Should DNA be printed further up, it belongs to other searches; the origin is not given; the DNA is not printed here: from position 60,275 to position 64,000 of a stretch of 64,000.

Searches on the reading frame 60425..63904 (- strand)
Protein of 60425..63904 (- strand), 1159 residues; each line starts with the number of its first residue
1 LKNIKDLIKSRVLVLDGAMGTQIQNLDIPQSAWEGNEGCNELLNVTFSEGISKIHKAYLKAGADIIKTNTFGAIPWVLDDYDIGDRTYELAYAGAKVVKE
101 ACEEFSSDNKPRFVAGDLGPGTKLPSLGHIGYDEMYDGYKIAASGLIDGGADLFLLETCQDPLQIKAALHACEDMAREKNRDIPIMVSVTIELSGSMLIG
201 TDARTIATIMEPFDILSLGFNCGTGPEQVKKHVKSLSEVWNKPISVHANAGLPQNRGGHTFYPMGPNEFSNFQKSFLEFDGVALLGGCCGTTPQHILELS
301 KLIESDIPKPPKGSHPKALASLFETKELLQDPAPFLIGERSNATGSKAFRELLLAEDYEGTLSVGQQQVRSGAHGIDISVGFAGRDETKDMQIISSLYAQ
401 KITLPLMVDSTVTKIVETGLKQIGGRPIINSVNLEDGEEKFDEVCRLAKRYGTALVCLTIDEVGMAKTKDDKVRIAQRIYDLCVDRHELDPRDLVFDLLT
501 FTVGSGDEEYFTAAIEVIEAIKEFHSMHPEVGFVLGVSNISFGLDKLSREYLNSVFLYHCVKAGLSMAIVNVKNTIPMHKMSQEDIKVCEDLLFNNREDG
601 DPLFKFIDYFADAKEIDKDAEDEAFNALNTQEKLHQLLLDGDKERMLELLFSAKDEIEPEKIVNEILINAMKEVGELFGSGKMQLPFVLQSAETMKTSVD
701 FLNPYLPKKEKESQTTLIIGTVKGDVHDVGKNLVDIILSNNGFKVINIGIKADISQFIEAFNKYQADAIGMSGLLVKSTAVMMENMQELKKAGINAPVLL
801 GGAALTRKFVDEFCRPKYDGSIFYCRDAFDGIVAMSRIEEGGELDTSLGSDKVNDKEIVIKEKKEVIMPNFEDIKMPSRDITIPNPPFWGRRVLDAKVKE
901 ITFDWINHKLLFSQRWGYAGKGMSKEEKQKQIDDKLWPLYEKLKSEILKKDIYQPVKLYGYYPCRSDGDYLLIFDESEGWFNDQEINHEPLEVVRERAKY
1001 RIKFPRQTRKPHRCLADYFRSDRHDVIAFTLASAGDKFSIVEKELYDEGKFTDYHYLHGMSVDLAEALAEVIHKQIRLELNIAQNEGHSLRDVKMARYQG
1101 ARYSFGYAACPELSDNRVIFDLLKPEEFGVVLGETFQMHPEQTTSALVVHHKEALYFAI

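Call 51: search_protein_families(library=pfam, proteins=[window:60425-63904:-], max_evalue=1e-8)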
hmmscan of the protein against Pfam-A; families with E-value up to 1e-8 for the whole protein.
window:60425-63904:- (1159 aa): 5 families
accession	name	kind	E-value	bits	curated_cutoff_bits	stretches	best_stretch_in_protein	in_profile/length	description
PF02574.22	S-methyl_trans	-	6.3e-76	256.4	22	1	13-302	1-282/283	Homocysteine S-methyltransferase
PF00809.28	Pterin_bind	-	1.8e-35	123.2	25.5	1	338-571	1-244/244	Pterin binding enzyme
PF02965.22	Met_synt_B12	-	1.5e-30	107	25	1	905-1159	8-257/273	Vitamin B12 dependent methionine synthase, activation domain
PF02607.22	B12-binding_2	-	3.1e-20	72.6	23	1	631-702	2-73/74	B12 binding domain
PF02310.24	B12-binding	-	4.3e-18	65.7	32.1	1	716-806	2-92/121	B12 binding domain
